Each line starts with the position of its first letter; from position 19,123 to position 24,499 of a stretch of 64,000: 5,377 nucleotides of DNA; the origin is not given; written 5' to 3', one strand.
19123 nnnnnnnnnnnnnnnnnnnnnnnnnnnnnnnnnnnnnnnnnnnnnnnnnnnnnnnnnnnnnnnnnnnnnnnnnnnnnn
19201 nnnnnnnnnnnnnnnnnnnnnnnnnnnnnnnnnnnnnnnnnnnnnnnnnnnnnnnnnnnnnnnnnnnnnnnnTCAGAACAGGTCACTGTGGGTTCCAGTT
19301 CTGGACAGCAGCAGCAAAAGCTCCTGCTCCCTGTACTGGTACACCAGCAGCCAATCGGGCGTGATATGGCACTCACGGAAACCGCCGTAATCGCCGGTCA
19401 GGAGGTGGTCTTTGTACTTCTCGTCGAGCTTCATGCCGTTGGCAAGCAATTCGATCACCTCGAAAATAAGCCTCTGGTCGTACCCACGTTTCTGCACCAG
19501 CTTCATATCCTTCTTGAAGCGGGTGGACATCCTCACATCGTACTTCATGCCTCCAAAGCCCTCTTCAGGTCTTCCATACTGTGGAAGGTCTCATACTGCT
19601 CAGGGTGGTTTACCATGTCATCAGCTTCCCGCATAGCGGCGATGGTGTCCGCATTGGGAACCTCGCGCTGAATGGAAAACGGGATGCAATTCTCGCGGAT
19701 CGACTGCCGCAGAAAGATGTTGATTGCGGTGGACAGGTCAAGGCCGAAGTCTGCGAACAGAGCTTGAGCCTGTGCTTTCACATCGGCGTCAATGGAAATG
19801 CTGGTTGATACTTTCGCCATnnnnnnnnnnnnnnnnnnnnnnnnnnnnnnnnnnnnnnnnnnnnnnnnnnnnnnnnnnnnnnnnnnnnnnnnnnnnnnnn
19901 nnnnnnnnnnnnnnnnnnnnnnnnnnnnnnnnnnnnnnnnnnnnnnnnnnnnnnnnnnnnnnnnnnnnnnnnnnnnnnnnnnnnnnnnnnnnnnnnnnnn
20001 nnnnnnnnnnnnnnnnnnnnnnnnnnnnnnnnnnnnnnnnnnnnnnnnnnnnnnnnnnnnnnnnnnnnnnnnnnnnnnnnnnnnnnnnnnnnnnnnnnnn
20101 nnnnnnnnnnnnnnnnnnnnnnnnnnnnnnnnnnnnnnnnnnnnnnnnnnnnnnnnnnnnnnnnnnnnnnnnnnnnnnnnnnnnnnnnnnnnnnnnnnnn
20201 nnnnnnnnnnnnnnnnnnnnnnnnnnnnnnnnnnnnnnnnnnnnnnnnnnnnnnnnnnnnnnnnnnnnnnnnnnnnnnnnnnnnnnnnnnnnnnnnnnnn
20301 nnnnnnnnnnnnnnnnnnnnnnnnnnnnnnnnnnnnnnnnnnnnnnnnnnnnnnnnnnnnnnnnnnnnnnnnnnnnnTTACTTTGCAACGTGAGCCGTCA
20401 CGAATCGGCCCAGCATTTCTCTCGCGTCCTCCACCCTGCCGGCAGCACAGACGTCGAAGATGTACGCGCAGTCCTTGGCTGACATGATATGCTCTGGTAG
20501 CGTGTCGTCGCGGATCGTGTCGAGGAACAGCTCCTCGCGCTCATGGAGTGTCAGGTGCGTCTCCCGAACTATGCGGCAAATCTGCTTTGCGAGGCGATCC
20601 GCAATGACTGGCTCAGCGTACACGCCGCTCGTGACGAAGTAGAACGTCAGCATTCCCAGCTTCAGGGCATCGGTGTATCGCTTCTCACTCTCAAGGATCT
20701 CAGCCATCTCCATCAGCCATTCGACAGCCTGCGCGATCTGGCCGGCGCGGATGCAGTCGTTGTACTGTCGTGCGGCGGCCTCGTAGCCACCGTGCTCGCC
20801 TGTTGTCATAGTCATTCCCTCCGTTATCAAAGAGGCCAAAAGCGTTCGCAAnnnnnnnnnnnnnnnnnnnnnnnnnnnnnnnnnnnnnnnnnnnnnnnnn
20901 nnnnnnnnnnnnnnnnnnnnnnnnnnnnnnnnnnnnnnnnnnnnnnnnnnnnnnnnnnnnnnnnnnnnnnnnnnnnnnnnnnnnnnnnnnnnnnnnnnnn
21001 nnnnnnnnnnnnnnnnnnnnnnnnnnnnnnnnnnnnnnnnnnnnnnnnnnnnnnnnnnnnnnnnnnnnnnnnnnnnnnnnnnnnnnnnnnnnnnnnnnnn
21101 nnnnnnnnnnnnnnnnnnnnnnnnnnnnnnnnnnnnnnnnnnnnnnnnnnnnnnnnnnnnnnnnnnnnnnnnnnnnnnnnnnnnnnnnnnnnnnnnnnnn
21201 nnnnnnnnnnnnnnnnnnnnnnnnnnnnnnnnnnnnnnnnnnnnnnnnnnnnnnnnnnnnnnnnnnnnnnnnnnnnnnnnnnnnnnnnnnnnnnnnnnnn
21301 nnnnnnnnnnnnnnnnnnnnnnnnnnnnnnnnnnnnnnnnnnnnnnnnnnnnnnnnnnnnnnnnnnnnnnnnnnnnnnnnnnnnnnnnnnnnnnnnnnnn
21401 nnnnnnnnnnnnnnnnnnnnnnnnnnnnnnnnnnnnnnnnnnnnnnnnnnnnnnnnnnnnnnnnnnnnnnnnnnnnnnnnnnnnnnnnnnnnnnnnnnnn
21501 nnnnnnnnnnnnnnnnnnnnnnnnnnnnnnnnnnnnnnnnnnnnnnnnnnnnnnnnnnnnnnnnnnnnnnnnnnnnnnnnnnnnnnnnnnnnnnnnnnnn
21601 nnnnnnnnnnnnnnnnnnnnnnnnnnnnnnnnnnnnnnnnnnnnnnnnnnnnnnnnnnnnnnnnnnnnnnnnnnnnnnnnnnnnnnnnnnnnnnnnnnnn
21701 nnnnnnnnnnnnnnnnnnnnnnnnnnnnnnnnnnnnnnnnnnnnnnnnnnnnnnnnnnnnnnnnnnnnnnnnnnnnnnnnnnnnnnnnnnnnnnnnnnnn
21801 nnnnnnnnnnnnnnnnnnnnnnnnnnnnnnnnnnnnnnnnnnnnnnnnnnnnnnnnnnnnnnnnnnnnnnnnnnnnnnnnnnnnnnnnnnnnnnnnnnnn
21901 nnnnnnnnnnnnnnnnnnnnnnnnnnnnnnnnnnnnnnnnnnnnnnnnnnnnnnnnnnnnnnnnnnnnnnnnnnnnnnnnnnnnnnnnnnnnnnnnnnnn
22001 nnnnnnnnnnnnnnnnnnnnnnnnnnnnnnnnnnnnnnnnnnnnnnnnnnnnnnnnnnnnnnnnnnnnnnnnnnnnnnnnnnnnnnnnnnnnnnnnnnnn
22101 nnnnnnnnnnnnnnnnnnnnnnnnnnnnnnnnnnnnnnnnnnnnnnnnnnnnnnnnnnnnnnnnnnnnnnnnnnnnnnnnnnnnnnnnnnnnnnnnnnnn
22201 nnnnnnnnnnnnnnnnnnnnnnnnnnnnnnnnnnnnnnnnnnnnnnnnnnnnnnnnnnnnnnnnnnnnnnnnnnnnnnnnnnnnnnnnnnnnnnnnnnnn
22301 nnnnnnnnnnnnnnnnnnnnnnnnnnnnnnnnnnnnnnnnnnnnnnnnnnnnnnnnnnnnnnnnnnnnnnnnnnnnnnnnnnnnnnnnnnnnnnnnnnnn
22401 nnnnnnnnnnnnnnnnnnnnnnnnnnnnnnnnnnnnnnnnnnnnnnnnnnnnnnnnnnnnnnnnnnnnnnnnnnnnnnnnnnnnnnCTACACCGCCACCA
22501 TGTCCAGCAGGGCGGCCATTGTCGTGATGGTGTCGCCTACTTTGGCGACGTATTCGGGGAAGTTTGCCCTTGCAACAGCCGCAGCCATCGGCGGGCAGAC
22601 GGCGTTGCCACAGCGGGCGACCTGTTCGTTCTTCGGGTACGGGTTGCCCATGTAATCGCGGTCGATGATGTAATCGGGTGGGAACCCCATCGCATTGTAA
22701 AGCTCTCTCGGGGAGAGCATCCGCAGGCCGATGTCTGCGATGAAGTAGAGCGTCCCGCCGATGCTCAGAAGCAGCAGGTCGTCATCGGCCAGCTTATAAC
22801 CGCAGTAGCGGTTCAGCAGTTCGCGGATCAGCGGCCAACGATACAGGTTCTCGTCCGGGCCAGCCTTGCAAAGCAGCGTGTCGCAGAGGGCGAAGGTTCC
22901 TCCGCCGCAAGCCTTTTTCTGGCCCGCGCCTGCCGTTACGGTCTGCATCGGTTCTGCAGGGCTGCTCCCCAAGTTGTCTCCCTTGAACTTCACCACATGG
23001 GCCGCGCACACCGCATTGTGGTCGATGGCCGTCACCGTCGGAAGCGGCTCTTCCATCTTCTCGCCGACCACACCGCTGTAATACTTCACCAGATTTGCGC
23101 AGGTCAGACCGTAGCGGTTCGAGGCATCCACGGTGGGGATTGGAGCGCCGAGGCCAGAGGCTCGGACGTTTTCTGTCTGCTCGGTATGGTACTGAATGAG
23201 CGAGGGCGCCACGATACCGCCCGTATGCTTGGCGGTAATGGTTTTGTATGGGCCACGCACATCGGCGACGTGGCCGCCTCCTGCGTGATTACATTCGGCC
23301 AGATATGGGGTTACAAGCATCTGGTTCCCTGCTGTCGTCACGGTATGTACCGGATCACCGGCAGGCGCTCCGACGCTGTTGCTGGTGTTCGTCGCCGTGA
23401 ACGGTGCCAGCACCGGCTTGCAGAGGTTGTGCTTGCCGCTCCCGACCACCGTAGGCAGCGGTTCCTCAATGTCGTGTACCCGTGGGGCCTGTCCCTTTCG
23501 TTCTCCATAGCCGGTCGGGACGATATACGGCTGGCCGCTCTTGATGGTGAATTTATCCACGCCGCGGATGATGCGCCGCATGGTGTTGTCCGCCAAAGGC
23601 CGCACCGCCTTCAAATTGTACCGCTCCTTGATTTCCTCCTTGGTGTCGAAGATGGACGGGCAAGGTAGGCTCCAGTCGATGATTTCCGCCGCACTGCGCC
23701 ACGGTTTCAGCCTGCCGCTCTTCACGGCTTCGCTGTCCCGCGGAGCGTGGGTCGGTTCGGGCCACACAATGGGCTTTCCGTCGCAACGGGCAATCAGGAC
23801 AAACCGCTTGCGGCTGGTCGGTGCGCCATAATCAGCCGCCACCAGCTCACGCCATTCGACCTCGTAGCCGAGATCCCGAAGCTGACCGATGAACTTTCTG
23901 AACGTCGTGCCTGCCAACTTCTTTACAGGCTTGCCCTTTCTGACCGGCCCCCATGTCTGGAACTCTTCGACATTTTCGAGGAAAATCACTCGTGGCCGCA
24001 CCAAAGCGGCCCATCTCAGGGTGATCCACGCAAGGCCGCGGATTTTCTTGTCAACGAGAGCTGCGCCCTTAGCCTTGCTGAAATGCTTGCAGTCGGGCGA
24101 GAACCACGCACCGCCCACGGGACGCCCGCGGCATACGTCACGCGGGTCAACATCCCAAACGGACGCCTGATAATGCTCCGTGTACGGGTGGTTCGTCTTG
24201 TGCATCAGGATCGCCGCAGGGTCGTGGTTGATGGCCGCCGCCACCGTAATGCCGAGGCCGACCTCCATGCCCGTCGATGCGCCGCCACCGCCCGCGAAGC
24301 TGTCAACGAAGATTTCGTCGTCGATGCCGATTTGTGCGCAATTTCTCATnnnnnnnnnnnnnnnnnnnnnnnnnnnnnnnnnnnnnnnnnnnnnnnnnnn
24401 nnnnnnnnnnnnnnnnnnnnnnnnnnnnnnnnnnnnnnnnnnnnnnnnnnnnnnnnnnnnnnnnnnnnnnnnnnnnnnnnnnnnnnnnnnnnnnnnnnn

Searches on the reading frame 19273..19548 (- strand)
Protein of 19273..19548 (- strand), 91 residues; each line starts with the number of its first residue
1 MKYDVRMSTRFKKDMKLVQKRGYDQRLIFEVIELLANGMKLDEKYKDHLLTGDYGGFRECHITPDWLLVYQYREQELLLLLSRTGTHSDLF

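Call 72: search_protein_families(library=pfam, proteins=[window:19273-19548:-], max_evalue=0.01)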
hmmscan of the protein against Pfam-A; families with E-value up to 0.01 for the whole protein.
window:19273-19548:- (91 aa): 2 families
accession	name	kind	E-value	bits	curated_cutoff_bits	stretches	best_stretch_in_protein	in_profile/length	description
PF15738.11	YafQ_toxin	-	3.3e-33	114.3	30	1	3-91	1-87/88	Bacterial toxin of type II toxin-antitoxin system, YafQ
PF05016.21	ParE_toxin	-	3.5e-06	28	23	1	5-90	1-88/89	ParE toxin of type II toxin-antitoxin system, parDE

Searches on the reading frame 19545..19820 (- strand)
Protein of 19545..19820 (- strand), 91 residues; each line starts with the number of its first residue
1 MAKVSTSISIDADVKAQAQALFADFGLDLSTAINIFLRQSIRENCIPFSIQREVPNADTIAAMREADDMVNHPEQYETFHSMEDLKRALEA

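Call 72: search_protein_families(library=pfam, proteins=[window:19545-19820:-], max_evalue=0.01)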
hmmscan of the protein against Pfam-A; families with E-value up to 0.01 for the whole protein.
window:19545-19820:- (91 aa): 1 family
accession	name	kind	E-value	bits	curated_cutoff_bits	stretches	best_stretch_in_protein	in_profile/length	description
PF04221.18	RelB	-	5.1e-11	42.8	22.4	1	6-71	4-69/82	RelB antitoxin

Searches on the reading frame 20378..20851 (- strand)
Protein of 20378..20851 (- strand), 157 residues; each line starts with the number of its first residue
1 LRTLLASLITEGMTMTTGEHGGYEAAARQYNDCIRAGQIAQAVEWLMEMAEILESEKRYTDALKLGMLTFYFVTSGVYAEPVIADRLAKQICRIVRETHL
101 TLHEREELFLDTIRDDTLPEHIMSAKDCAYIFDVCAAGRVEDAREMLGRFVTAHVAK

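Call 72: search_protein_families(library=pfam, proteins=[window:20378-20851:-], max_evalue=0.01)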
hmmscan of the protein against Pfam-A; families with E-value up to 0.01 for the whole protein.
window:20378-20851:- (157 aa): 1 family
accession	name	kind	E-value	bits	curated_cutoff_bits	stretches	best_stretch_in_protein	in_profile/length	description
PF13432.12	TPR_16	-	5.4e-05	24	32.7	1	19-64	9-52/65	Tetratricopeptide repeat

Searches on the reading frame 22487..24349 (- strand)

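Call 28: search_protein_families(library=phrogs, proteins=[window:22487-24349:-], max_evalue=0.001)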
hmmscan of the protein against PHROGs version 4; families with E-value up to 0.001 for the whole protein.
window:22487-24349:- (620 aa): 6 families
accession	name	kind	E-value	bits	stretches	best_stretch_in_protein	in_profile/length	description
phrog_116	-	other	2e-100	338.3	1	9-604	205-497/779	DNA methyltransferase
phrog_23072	-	other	3.8e-55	189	2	525-603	316-394/400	DNA methyltransferase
phrog_29443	-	unknown function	1.6e-54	185.9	1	12-157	3-150/273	-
phrog_363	-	other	4.3e-36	125.7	1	14-193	56-219/327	DNA methyltransferase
phrog_13621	-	unknown function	3.1e-29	102.3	1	493-604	16-116/121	-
phrog_5999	-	other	1.6e-25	90.2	1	13-108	4-101/109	DNA methyltransferase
